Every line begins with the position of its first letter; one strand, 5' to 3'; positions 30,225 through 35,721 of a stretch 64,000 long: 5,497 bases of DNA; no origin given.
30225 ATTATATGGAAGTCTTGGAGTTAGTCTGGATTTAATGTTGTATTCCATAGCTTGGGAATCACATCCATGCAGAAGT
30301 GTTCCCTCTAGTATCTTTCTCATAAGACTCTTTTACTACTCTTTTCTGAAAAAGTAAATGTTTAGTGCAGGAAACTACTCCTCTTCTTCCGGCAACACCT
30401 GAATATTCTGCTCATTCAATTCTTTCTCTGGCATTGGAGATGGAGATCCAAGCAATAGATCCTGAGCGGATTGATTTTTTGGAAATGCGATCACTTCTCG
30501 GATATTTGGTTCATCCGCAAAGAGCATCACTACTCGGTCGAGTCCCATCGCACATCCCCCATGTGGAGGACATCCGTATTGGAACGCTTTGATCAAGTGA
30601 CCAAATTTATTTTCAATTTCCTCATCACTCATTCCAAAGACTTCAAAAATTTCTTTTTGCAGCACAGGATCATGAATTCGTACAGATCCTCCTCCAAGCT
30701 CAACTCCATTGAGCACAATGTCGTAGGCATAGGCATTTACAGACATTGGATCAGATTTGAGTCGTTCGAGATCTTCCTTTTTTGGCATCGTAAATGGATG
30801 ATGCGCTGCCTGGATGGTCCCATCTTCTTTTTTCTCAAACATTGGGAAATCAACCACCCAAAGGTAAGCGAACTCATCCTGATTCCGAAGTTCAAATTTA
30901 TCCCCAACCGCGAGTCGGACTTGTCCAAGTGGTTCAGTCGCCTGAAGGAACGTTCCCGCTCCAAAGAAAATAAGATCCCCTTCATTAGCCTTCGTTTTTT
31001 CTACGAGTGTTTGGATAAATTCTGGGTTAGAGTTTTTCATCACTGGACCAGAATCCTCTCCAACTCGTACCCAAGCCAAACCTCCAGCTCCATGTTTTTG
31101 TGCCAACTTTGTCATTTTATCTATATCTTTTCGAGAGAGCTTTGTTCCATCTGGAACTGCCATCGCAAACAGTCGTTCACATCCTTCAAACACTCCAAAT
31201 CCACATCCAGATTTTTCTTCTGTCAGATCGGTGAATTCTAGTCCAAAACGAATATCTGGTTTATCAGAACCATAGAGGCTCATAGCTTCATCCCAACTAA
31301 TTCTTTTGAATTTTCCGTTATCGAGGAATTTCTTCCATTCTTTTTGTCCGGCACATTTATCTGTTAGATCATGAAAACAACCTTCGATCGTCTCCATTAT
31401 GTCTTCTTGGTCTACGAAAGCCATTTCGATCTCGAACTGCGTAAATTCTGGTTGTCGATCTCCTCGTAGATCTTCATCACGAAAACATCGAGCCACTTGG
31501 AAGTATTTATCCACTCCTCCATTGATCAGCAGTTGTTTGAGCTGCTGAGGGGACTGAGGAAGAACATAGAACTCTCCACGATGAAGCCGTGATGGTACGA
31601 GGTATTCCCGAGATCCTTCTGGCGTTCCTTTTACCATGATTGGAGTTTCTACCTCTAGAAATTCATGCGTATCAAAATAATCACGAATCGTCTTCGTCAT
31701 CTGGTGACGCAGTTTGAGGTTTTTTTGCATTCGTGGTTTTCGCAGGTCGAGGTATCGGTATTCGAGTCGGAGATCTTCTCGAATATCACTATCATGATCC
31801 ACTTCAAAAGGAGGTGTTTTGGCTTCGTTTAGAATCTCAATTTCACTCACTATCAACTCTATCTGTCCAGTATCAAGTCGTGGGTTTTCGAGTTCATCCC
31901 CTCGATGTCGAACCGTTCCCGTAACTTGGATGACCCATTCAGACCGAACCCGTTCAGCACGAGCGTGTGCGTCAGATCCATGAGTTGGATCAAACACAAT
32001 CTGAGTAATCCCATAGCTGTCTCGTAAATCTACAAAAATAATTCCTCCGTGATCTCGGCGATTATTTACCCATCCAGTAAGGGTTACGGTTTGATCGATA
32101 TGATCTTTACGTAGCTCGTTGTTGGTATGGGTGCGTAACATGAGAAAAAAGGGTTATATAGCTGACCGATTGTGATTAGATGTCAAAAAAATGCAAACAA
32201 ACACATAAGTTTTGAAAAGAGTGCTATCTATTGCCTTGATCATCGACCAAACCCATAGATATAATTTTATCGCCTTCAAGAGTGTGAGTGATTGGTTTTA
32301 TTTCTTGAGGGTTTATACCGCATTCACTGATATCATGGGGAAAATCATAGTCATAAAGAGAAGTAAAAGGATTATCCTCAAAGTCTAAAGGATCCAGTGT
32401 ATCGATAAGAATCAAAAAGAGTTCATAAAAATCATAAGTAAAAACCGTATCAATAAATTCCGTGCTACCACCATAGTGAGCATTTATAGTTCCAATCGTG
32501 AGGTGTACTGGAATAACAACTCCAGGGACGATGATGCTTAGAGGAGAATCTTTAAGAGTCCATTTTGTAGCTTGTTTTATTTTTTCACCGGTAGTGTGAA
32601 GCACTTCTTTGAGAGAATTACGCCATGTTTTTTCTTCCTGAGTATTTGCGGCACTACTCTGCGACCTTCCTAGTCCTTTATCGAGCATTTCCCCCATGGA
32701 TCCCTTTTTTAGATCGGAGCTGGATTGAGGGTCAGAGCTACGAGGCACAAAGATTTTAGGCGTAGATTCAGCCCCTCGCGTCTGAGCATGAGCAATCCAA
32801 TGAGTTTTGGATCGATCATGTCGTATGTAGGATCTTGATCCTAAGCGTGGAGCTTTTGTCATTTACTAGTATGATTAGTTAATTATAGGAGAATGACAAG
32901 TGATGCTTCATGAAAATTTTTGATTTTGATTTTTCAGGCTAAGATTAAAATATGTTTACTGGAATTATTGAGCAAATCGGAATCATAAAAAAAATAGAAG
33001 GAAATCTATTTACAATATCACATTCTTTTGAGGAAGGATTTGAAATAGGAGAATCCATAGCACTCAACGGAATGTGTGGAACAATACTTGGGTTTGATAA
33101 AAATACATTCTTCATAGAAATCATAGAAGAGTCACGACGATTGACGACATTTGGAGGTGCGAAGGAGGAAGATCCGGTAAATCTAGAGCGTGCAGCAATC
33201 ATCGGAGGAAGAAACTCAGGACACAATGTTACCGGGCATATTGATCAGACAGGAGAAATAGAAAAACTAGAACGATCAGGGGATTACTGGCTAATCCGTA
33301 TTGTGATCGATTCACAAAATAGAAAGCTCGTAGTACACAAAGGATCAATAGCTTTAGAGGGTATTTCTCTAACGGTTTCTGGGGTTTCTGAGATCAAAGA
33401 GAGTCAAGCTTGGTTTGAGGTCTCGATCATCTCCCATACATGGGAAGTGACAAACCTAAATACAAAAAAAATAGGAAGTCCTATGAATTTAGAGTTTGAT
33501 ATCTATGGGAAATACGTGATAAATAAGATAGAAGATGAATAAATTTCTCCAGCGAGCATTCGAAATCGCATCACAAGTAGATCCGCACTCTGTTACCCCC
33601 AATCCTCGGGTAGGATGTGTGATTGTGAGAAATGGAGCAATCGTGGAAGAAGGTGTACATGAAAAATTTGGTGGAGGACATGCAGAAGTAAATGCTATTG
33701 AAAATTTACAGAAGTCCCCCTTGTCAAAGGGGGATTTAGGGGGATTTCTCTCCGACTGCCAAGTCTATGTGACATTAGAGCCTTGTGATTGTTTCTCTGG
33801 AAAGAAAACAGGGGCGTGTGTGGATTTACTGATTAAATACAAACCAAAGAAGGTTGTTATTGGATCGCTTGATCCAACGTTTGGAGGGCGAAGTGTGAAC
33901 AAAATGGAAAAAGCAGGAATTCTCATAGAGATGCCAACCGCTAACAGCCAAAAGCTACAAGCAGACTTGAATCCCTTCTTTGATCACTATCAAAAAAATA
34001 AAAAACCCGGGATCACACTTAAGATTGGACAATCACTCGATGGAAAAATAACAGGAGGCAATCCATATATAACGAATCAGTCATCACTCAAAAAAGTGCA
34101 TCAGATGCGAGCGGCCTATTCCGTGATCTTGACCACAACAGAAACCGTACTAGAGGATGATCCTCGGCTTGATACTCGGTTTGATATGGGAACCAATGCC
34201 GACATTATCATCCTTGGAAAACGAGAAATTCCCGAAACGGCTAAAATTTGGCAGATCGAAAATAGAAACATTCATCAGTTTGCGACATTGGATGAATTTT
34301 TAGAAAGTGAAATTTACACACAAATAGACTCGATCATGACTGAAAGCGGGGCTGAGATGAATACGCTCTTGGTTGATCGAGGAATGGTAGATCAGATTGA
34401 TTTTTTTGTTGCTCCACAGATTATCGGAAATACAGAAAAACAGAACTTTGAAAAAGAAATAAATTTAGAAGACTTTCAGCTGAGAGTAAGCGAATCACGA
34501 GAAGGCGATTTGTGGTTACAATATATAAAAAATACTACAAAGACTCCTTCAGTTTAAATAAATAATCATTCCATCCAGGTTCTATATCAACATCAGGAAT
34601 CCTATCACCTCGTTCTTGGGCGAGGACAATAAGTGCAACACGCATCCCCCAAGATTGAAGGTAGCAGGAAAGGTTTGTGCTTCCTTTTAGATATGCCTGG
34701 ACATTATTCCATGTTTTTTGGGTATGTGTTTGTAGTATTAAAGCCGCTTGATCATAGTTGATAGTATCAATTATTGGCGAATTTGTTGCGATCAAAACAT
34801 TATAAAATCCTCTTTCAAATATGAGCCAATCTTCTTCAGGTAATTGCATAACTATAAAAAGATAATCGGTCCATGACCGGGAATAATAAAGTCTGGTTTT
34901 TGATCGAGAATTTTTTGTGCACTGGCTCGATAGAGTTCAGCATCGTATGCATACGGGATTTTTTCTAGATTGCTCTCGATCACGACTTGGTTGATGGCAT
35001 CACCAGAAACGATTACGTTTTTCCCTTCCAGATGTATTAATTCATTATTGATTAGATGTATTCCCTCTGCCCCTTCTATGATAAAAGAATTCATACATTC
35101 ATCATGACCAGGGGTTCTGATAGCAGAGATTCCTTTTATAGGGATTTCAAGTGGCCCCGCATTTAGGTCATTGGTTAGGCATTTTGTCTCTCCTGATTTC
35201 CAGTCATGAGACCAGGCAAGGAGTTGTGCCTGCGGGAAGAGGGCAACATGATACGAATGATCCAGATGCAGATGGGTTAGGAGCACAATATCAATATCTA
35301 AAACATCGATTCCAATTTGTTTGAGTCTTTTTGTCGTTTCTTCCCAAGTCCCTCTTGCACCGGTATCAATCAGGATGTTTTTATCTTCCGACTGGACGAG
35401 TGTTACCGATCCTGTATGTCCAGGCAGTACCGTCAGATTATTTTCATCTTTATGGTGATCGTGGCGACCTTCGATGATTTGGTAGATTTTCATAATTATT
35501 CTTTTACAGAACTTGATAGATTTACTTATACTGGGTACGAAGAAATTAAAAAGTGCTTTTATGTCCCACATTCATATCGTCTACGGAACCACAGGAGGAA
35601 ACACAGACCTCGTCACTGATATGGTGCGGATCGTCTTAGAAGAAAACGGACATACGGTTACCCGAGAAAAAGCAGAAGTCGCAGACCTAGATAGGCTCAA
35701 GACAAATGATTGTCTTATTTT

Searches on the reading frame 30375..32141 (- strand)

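Call 16: search_protein_families(library=pfam, proteins=[window:30375-32141:-], max_evalue=0.00001)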
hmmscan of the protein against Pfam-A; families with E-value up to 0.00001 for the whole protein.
window:30375-32141:- (588 aa): 3 families
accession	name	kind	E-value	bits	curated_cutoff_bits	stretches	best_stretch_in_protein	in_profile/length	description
PF00152.25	tRNA-synt_2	-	2.1e-119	398.6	25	1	122-557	2-308/308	tRNA synthetases class II (D, K and N)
PF01336.31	tRNA_anti-codon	-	1.3e-19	70.4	27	1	19-104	1-75/75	OB-fold nucleic acid binding domain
PF02938.19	GAD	-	8.2e-16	58.5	23.4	1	326-399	13-89/95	GAD domain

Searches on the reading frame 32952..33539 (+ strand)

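Call 43: search_protein_families(library=pfam, proteins=[window:32952-33539:+], max_evalue=0.0001)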
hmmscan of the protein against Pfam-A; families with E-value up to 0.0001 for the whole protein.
window:32952-33539:+ (196 aa): 1 family
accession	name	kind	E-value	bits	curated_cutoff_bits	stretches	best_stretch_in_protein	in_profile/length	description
PF00677.23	Lum_binding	-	2.6e-41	140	27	2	94-183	1-86/86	Lumazine binding domain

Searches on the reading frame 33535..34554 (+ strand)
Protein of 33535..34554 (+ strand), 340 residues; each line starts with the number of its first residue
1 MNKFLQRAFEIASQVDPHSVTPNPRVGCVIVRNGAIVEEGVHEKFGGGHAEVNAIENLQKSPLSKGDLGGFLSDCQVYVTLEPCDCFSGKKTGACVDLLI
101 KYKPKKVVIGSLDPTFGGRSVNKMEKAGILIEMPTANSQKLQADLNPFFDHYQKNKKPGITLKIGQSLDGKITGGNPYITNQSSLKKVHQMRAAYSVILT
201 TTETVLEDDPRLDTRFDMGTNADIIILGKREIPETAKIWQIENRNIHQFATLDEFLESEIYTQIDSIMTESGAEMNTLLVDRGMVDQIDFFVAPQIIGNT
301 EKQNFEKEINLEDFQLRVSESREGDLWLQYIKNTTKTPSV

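Call 43: search_protein_families(library=pfam, proteins=[window:33535-34554:+], max_evalue=0.0001)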
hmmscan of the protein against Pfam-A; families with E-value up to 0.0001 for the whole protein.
window:33535-34554:+ (340 aa): 3 families
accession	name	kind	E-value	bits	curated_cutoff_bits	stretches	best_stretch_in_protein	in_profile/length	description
PF01872.23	RibD_C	-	8.9e-21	75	24.1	1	159-317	2-184/197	RibD C-terminal domain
PF00383.29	dCMP_cyt_deam_1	-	2.8e-15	56.5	25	1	4-110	7-101/102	Cytidine and deoxycytidylate deaminase zinc-binding region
PF14437.12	MafB19-deam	-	8.2e-05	23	27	0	23-118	22-108/142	MafB19-like deaminase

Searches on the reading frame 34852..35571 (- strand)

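Call 43: search_protein_families(library=pfam, proteins=[window:34852-35571:-], max_evalue=0.0001)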
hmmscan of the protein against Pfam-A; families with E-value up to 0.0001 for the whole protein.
window:34852-35571:- (239 aa): 1 family
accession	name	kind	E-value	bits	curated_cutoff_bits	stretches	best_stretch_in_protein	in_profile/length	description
PF00753.33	Lactamase_B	-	2.6e-21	76.9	22.7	1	52-115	4-66/196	Metallo-beta-lactamase superfamily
